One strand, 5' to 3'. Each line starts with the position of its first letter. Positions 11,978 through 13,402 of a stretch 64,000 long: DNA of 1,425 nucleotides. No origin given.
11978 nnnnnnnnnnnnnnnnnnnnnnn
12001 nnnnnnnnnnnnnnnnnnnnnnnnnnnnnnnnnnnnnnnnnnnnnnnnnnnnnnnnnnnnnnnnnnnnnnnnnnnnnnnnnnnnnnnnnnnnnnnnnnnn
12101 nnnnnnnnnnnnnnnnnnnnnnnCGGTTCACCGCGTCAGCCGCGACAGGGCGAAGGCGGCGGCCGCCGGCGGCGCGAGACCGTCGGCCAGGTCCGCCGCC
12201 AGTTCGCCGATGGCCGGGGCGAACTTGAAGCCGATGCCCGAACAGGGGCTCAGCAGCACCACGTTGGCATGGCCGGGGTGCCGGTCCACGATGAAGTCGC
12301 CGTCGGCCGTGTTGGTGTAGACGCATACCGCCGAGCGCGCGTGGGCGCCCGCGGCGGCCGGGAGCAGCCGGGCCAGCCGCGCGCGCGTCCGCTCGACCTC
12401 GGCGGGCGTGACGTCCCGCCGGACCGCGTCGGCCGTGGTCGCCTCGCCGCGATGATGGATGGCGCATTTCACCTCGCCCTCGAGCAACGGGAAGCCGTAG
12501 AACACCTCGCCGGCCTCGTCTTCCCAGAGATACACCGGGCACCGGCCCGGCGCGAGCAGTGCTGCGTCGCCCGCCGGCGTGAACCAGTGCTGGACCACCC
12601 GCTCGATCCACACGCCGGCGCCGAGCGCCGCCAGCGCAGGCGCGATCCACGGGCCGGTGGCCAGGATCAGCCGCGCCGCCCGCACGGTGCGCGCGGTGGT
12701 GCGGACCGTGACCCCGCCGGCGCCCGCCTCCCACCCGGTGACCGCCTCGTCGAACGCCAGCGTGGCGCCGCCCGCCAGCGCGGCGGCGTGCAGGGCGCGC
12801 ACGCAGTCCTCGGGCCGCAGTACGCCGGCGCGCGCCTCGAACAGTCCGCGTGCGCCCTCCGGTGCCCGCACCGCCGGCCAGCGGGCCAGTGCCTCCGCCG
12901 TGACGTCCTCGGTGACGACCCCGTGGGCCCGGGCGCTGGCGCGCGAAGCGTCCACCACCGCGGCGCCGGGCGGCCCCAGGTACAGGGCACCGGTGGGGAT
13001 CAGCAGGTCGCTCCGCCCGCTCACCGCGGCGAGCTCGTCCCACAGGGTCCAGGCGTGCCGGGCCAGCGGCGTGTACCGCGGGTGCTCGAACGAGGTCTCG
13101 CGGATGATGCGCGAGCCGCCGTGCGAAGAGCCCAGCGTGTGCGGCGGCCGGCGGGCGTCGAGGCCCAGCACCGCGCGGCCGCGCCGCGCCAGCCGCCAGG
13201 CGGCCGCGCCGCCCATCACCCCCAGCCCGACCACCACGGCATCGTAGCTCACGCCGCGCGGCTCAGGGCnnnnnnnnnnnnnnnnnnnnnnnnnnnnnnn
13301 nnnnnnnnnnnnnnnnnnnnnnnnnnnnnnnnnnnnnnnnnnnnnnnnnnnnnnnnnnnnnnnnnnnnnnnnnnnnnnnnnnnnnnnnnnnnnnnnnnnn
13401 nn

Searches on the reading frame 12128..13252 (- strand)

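Call 54: search_protein_families(library=ncbifam, proteins=[window:12128-13252:-], max_evalue=0.01)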
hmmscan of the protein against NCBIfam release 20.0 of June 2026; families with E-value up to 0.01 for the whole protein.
window:12128-13252:- (374 aa): 15 families
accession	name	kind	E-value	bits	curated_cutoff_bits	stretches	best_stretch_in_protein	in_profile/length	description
NF008425.0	PRK11259.1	equivalog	4.8e-112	374.6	257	1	1-373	3-376/377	N-methyl-L-tryptophan oxidase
TIGR01377.1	soxA_mon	subfamily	1.2e-64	218.4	479.65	1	3-362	1-364/381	amino oxidase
TIGR02352.1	thiamin_ThiO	equivalog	7.3e-08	31.9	250.8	1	6-205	2-209/351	glycine oxidase ThiO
NF002480.1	PRK01747.1-1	equivalog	2.5e-07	29.5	540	1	4-203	250-452/645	bifunctional tRNA (5-methylaminomethyl-2-thiouridine)(34)-methyltransferase MnmC2/FAD-dependent 5-carboxymethylaminomethyl-2-thiouridine(34)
NF050086.1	pipecolate_AmaA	exception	3.4e-07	29.2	600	1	134-203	168-237/425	L-pipecolate oxidase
TIGR03364.1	HpnW_proposed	hypoth_equivalog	3.7e-07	29.5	285.1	1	3-200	1-194/365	TIGR03364 family FAD-dependent oxidoreductase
TIGR02032.1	GG-red-SF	subfamily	8.2e-07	29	158.8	1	3-37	1-35/297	geranylgeranyl reductase family protein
TIGR03197.1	MnmC_Cterm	equivalog_domain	2.3e-06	27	174.2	1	5-200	2-200/400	FAD-dependent 5-carboxymethylaminomethyl-2-thiouridine(34) oxidoreductase MnmC1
TIGR01373.1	soxB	subfamily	5e-06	25.6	529.45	1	2-373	30-400/407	sarcosine oxidase subunit beta family protein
NF001933.0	PRK00711.1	subfamily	6.9e-05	22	383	0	6-37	4-35/429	D-amino acid dehydrogenase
NF041080.1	DGGGPL_reductase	equivalog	0.00018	20.5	580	1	2-48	1-46/447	digeranylgeranylglycerophospholipid reductase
NF040813.1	pro_dh_Thprot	equivalog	0.00023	20.4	600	0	309-358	304-350/362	D-proline dehydrogenase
TIGR00275.1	TIGR00275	subfamily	0.00071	18.5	183.8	1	149-222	107-180/401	aminoacetone oxidase family FAD-binding enzyme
TIGR03329.1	Phn_aa_oxid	hypoth_equivalog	0.0021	16.9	632.8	1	134-207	169-241/460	putative aminophosphonate oxidoreductase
NF005951.1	PRK08020.1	equivalog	0.0059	15.4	590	1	2-44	2-44/388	3-demethoxyubiquinol 3-hydroxylase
